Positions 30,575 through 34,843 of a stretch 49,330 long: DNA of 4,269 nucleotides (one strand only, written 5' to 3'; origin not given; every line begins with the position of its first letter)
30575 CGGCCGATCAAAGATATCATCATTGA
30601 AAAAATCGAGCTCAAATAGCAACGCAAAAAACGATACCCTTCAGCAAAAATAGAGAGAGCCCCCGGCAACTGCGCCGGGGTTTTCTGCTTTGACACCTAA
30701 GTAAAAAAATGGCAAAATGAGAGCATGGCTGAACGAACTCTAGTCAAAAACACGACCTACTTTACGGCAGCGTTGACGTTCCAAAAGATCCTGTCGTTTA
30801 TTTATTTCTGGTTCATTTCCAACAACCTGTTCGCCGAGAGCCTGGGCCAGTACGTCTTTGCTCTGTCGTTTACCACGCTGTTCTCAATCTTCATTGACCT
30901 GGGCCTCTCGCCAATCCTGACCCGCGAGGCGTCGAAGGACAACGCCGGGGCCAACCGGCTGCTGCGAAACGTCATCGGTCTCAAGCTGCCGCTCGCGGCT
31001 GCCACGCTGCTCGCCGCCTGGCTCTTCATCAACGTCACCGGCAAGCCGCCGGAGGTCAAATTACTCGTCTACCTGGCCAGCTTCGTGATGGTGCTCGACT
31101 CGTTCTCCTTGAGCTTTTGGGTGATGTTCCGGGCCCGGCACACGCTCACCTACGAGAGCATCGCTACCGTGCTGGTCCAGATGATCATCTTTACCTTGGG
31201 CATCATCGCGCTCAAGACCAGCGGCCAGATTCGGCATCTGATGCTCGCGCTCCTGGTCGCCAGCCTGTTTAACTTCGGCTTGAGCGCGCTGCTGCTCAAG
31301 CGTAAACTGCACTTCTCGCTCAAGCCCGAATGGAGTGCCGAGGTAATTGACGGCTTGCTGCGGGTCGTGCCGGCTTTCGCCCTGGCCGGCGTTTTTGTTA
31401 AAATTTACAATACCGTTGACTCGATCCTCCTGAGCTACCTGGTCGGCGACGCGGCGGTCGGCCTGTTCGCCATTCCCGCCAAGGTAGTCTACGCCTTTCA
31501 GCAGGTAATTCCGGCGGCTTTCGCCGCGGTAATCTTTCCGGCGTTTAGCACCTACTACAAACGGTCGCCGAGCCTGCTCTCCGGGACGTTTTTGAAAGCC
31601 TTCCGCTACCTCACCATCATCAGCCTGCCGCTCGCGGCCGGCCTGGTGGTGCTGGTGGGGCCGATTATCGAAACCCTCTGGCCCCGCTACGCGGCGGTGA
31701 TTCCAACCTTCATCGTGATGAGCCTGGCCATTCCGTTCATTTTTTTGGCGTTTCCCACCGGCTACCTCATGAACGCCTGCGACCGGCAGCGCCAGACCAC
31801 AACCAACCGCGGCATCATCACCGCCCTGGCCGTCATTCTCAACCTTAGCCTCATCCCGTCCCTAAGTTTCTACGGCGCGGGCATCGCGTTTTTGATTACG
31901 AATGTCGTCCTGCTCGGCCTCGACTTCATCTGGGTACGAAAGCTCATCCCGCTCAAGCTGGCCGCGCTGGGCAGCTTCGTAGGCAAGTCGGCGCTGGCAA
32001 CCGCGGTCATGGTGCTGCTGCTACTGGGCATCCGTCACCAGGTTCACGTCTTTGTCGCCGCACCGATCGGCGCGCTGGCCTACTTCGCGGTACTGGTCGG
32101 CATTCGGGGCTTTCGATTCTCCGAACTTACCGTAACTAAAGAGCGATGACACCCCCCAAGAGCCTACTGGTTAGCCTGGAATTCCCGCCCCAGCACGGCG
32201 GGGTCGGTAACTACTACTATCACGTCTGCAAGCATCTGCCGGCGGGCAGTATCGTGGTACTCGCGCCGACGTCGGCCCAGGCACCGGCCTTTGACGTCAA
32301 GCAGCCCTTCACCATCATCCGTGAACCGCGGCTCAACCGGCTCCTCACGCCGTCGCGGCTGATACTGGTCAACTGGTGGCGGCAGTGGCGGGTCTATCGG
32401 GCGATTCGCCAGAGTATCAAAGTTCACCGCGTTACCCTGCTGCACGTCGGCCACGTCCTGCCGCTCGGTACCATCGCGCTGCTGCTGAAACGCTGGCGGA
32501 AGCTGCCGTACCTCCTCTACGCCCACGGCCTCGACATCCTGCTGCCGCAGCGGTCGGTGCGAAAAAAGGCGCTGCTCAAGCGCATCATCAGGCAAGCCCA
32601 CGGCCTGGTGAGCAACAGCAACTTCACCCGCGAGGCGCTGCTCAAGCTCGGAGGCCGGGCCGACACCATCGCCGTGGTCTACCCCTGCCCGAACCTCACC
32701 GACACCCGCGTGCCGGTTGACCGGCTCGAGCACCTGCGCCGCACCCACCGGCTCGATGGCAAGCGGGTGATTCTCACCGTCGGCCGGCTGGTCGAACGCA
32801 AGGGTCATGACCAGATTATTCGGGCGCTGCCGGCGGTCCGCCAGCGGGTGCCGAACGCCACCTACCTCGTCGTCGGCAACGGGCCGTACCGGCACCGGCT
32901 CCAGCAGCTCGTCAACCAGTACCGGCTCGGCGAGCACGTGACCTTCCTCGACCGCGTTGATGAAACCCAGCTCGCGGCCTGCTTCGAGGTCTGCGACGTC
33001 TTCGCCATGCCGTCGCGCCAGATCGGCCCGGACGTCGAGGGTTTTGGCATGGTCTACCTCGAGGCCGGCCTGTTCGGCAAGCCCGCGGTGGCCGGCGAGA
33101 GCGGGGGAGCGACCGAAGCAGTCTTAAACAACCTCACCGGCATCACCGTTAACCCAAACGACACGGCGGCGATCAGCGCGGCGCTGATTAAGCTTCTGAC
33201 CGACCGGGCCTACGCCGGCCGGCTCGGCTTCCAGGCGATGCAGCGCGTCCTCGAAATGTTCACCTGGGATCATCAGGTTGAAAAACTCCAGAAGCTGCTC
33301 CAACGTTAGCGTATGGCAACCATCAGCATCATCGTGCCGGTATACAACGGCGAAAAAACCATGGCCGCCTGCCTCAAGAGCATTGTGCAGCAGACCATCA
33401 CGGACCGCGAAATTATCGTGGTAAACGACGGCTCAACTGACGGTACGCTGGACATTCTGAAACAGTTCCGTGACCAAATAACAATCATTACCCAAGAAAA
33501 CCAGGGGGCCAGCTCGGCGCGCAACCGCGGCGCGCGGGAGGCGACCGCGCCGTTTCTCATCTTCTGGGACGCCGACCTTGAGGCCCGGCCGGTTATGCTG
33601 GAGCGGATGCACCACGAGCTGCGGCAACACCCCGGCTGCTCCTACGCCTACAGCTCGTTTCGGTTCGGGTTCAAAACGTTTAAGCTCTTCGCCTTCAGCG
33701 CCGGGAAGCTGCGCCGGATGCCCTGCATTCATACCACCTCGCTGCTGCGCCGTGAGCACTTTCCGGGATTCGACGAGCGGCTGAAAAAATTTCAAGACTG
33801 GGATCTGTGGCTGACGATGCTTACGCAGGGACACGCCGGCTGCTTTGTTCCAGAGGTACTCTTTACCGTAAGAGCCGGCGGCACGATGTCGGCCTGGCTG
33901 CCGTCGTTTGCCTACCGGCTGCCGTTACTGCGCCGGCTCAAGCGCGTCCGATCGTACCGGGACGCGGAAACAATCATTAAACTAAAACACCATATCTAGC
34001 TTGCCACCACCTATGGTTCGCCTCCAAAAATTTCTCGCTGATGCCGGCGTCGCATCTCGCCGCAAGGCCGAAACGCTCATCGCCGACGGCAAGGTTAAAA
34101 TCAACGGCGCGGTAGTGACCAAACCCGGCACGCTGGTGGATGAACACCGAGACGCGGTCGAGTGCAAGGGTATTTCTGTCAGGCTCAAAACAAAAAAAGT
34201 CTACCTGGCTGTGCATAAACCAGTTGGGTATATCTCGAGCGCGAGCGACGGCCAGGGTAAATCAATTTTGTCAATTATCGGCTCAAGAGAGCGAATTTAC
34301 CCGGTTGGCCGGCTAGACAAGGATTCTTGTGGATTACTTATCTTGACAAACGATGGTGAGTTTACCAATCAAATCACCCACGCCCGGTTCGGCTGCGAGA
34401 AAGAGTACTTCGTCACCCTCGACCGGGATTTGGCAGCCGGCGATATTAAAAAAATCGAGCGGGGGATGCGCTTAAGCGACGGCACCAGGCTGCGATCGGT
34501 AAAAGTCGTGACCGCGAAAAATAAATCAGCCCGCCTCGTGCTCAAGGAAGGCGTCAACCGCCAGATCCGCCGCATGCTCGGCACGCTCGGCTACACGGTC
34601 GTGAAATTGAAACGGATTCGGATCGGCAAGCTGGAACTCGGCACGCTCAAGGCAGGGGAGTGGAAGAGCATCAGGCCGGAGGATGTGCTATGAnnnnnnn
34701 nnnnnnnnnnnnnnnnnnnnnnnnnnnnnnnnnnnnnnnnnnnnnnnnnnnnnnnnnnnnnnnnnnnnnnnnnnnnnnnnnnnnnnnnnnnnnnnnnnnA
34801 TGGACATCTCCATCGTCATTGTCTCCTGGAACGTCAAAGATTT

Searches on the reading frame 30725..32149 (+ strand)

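Call 24: search_protein_families(library=pfam, max_evalue=0.001, proteins=[window:30725-32149:+])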
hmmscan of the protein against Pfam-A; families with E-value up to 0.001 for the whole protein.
window:30725-32149:+ (474 aa): 2 families
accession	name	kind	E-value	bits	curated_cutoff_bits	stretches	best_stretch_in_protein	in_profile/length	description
PF01943.22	Polysacc_synt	-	1.5e-29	103.8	28.2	1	6-276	1-272/274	Polysaccharide biosynthesis protein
PF13440.11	Polysacc_synt_3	-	1.3e-20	74.3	23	1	38-318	9-283/293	Polysaccharide biosynthesis protein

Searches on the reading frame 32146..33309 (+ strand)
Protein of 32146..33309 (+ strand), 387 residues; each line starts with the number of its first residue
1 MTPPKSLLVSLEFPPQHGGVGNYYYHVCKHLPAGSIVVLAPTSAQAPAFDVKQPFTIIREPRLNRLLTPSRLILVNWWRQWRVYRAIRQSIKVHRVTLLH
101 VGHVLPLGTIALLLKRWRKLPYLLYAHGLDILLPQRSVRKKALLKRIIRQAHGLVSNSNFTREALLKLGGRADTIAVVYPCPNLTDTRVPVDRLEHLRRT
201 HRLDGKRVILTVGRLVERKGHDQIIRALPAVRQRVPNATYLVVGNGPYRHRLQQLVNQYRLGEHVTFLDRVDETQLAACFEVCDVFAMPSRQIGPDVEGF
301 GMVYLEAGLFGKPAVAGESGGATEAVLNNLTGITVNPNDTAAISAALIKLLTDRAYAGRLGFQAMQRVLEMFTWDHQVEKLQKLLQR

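Call 24: search_protein_families(library=pfam, max_evalue=0.001, proteins=[window:32146-33309:+])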
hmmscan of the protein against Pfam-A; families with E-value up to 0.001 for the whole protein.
window:32146-33309:+ (387 aa): 6 families
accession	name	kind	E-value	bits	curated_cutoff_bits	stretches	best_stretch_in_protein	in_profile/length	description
PF00534.26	Glycos_transf_1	-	4e-39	134.3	26.4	1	199-361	7-166/172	Glycosyl transferases group 1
PF13692.12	Glyco_trans_1_4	-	3.6e-32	112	27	1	207-353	2-142/142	Glycosyl transferases group 1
PF13439.12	Glyco_transf_4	-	2.9e-17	63.6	28.5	1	18-180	2-164/170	Glycosyltransferase Family 4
PF13579.12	Glyco_trans_4_4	-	4e-11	43.9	29.7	1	18-180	1-157/158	Glycosyl transferase 4-like domain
PF20706.3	GT4-conflict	-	4e-09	36.4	26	1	197-381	188-385/385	Family 4 Glycosyltransferase in conflict systems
PF13477.12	Glyco_trans_4_2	-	0.00082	20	23.4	0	85-158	64-139/139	Glycosyl transferase 4-like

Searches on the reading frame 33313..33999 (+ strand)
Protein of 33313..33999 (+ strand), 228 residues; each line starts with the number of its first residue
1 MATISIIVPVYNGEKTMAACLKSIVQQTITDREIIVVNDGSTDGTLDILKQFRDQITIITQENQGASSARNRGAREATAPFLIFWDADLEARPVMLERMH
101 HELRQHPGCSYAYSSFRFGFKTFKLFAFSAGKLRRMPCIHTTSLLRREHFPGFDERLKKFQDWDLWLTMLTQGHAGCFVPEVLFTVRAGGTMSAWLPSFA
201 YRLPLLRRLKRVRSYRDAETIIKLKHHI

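Call 24: search_protein_families(library=pfam, max_evalue=0.001, proteins=[window:33313-33999:+])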
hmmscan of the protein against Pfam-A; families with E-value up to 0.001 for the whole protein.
window:33313-33999:+ (228 aa): 3 families
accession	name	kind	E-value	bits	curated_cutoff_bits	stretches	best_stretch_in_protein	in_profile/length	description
PF00535.33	Glycos_transf_2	-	2.1e-32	112.8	23.3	1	5-108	1-108/168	Glycosyl transferase family 2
PF13641.12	Glyco_tranf_2_3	-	1.1e-12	48.9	27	1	4-103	3-111/230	Glycosyltransferase like family 2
PF10111.15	Glyco_tranf_2_2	-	1.4e-12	48.1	27.3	1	5-110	1-118/276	Glycosyltransferase like family 2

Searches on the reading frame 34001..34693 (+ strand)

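Call 24: search_protein_families(library=pfam, max_evalue=0.001, proteins=[window:34001-34693:+])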
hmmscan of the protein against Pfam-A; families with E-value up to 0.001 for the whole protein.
window:34001-34693:+ (230 aa): 2 families
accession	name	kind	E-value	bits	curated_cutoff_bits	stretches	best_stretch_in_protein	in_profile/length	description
PF00849.27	PseudoU_synth_2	-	5.3e-18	66.1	26.8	1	68-193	2-150/152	RNA pseudouridylate synthase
PF01479.30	S4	-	1.9e-14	53.6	22.8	1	6-48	1-44/48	S4 domain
